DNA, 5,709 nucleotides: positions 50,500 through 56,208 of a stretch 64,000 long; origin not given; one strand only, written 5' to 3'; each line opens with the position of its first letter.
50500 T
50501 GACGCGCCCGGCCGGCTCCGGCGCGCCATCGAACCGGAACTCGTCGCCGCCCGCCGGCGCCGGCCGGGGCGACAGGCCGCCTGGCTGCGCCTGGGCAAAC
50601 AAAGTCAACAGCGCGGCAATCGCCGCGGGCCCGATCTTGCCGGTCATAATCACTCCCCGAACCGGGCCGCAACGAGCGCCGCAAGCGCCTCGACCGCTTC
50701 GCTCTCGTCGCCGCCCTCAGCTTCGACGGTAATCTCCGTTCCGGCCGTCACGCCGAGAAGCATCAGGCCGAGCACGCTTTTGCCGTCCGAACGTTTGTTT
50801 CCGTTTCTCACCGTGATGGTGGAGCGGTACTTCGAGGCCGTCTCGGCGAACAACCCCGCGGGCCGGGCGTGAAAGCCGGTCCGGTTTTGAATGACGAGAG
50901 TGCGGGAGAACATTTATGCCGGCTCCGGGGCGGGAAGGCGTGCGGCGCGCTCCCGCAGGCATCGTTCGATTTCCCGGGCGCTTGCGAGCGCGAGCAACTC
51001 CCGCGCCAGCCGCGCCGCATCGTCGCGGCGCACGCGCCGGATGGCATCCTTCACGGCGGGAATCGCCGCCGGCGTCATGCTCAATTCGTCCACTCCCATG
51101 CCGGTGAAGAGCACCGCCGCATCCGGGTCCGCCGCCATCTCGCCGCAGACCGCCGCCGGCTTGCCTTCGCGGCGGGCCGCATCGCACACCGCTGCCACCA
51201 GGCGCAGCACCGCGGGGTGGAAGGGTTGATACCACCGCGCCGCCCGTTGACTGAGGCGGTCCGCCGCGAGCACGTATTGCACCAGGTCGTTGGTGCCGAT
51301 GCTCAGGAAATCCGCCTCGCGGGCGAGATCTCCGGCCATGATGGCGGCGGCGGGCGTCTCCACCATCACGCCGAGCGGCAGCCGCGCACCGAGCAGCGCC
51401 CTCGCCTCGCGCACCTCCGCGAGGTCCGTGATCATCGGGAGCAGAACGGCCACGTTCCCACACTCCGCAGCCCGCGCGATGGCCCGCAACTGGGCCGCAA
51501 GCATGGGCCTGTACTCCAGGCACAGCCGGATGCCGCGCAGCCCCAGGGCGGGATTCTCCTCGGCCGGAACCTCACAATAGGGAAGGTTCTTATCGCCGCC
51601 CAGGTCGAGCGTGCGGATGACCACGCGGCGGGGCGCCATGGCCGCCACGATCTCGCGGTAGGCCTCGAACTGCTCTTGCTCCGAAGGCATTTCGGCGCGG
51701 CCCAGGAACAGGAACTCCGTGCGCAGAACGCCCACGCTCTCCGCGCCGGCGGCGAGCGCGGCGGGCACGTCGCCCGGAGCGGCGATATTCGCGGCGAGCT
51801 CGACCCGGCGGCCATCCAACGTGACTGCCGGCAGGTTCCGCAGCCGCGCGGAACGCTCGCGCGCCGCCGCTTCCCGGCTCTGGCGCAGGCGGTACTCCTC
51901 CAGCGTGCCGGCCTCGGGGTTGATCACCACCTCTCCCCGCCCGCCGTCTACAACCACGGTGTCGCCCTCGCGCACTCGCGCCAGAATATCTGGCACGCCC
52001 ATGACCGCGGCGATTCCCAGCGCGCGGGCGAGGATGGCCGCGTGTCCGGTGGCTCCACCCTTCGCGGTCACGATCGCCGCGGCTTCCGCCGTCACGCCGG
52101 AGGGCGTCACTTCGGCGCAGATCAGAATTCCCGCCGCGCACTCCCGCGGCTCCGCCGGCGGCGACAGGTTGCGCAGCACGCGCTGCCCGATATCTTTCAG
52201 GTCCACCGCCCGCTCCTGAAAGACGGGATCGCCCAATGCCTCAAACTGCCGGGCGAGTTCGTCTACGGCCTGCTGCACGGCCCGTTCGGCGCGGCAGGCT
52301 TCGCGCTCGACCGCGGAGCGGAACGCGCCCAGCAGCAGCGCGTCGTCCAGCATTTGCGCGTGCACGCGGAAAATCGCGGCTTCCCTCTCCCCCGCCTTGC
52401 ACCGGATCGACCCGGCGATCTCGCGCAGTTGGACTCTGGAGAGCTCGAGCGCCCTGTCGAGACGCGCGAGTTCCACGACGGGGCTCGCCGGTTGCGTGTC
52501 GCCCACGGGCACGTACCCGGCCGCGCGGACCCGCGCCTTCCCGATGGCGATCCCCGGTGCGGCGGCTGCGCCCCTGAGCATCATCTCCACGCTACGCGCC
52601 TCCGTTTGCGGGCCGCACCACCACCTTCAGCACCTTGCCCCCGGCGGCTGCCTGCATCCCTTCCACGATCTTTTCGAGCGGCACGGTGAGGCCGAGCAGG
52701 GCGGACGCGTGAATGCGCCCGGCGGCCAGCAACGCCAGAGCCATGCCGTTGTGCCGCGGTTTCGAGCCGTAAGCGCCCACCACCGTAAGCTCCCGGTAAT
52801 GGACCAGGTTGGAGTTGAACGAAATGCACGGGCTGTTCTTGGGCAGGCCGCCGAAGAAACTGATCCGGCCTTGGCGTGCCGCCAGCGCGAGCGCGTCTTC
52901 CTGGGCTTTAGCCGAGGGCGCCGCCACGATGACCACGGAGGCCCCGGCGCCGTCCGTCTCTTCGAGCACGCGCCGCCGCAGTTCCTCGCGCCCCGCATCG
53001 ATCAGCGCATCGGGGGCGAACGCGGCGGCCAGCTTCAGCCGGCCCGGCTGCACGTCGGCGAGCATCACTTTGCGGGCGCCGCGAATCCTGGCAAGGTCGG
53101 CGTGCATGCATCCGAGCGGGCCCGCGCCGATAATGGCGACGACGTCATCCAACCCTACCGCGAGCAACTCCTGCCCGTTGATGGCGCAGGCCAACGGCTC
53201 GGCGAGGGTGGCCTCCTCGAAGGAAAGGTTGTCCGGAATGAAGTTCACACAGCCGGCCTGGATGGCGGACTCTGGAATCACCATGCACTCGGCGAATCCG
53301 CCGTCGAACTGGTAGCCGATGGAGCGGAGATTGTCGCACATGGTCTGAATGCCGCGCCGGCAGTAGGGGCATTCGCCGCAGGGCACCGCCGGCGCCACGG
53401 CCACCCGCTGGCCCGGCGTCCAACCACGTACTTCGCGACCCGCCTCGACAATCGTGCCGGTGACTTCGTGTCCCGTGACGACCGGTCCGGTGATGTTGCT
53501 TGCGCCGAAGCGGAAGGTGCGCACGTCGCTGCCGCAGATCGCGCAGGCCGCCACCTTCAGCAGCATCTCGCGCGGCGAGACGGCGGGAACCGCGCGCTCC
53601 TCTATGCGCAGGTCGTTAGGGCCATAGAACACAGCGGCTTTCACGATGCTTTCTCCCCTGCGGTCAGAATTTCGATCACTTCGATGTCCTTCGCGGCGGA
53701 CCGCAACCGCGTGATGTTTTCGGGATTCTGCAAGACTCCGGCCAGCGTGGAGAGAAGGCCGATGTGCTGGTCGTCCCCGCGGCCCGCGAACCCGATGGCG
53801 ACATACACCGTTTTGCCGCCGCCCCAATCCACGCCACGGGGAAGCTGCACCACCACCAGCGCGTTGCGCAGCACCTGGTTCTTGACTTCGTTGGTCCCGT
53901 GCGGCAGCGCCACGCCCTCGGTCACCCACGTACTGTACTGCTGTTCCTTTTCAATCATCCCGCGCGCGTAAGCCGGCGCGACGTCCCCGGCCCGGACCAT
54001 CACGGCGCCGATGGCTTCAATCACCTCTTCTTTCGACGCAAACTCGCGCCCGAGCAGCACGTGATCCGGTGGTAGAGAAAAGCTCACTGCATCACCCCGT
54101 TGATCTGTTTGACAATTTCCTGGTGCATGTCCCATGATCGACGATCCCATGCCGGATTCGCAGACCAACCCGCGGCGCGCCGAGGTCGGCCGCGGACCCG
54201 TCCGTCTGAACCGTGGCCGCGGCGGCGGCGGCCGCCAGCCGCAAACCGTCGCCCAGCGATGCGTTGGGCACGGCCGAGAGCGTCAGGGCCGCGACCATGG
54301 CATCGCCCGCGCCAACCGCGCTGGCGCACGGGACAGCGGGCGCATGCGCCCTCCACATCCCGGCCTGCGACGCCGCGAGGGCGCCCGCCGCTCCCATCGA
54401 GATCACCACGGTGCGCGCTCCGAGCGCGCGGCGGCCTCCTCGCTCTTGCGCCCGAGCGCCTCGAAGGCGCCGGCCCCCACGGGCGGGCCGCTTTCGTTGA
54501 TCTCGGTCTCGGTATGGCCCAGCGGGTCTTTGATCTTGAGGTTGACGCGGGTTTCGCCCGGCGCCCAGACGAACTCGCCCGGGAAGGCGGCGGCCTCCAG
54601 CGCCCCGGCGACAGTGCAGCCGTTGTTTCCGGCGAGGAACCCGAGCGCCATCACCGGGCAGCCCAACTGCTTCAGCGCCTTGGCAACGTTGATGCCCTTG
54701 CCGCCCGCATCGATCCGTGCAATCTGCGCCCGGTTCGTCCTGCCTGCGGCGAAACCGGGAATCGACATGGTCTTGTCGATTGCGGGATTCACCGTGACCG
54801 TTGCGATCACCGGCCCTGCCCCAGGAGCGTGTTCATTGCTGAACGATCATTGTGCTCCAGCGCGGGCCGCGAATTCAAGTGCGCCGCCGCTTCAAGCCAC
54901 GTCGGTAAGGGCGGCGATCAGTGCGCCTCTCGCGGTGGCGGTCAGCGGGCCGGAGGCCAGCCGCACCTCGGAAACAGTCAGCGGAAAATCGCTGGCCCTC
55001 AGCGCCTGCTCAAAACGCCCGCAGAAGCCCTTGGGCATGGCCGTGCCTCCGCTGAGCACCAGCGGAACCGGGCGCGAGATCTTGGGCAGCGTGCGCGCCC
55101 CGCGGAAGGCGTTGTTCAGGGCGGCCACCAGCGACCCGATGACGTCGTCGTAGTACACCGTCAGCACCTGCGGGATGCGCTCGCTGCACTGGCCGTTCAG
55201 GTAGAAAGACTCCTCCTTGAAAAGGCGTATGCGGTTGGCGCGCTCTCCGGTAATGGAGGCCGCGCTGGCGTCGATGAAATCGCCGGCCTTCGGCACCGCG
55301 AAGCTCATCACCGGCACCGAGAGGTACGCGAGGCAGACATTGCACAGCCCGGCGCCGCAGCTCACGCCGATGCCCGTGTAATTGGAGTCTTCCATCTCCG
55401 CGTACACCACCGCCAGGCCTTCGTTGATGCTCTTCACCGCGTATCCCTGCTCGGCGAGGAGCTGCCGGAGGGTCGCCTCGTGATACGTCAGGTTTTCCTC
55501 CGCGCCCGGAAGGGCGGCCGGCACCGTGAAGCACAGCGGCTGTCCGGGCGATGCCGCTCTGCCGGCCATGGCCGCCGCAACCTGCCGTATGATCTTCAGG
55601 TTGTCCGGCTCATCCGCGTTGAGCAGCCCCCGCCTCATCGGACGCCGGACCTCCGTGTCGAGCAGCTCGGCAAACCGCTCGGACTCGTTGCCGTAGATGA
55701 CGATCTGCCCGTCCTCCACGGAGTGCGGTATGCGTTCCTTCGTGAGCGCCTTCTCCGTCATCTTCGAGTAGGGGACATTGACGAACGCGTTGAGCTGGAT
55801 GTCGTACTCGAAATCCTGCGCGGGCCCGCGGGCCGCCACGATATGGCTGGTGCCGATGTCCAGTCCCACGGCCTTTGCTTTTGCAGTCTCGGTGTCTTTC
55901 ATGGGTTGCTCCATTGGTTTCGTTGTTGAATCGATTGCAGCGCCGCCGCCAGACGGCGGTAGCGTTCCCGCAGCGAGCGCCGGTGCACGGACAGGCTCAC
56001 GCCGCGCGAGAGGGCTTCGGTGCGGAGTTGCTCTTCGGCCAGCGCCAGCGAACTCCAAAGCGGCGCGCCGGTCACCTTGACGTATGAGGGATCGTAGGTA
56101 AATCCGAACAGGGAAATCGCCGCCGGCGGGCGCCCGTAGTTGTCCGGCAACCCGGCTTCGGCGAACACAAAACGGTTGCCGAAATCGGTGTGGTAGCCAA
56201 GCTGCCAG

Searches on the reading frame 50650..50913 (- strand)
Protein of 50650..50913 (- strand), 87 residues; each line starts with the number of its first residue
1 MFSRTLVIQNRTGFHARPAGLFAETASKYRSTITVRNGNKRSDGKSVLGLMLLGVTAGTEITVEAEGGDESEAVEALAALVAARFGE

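Call 62: search_protein_families(library=pfam, proteins=[window:50650-50913:-], max_evalue=0.00001)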
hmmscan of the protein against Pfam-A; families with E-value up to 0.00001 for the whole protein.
window:50650-50913:- (87 aa): 1 family
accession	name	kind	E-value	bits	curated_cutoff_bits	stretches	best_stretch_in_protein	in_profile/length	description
PF00381.24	PTS-HPr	-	7.7e-30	103.2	23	1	3-82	2-80/81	PTS HPr component phosphorylation site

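Call 85: find_encoding_contigs(protein=window:50650-50913:-, flank=3000, max_places=3)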
Protein window:50650-50913:- (87 aa): 1 contig read that carries it; 1 place shown.
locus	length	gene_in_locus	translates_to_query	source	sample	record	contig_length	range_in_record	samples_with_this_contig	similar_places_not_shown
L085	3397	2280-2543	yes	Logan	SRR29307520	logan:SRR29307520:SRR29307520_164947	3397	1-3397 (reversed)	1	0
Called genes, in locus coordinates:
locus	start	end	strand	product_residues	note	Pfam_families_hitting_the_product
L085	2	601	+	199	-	?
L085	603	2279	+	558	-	PF05524:PEP-utilisers_N, PF00391:PEP-utilizers, PF02896:PEP-utilizers_C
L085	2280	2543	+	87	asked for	PF00381:PTS-HPr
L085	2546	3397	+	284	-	?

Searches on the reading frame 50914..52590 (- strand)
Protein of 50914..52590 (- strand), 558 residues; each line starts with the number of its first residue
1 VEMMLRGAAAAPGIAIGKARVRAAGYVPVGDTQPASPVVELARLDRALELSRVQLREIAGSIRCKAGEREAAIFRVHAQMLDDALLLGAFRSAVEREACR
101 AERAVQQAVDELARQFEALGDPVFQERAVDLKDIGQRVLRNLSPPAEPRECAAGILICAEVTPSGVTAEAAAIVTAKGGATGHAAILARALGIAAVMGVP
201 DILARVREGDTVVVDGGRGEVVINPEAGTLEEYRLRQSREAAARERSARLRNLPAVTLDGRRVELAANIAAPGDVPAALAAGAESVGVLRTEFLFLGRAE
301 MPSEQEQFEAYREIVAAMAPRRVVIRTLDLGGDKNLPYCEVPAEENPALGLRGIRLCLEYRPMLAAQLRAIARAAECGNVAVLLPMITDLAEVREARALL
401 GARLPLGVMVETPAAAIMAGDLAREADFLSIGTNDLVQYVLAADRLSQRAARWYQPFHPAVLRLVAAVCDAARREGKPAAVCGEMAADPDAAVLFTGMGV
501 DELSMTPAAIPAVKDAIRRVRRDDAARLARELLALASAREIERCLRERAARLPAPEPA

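Call 62: search_protein_families(library=pfam, proteins=[window:50914-52590:-], max_evalue=0.00001)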
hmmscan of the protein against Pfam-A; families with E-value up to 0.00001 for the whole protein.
window:50914-52590:- (558 aa): 3 families
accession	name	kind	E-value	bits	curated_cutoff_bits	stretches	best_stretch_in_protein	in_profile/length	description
PF02896.24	PEP-utilizers_C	-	2.6e-99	332.5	22.8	1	245-520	2-291/293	PEP-utilising enzyme, PEP-binding domain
PF05524.18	PEP-utilisers_N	-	4.4e-28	98.3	24.4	1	6-127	1-121/121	PEP-utilising enzyme, N-terminal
PF00391.29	PEP-utilizers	-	1.7e-16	60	23.1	1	155-219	6-72/72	PEP-utilising enzyme, mobile domain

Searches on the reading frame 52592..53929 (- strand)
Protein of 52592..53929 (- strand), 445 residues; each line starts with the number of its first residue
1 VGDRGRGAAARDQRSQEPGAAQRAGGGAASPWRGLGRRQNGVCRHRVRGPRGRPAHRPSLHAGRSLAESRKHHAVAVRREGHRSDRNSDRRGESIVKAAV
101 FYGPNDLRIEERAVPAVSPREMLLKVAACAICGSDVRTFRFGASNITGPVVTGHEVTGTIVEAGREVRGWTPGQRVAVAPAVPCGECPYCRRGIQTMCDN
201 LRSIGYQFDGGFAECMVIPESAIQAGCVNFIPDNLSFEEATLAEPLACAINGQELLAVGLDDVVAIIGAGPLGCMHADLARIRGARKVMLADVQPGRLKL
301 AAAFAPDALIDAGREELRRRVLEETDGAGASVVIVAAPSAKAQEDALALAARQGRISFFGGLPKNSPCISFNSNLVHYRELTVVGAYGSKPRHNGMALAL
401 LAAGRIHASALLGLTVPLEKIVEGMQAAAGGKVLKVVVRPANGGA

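Call 62: search_protein_families(library=pfam, proteins=[window:52592-53929:-], max_evalue=0.00001)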
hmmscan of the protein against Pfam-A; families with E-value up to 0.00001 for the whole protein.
window:52592-53929:- (445 aa): 2 families
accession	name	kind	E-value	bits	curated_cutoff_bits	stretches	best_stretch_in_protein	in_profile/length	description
PF08240.17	ADH_N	-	4.6e-26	91.5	23.5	1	119-222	2-98/104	Alcohol dehydrogenase GroES-like domain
PF00107.32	ADH_zinc_N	-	1.2e-17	64.5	31.8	1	271-392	1-118/129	Zinc-binding dehydrogenase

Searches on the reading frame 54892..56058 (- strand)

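Call 62: search_protein_families(library=pfam, proteins=[window:54892-56058:-], max_evalue=0.00001)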
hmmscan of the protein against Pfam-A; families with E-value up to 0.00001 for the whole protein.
window:54892-56058:- (388 aa): 1 family
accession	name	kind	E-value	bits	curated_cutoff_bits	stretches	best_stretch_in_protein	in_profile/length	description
PF25216.1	Volactin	-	2.5e-78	264.2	35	1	63-383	2-321/321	Volactin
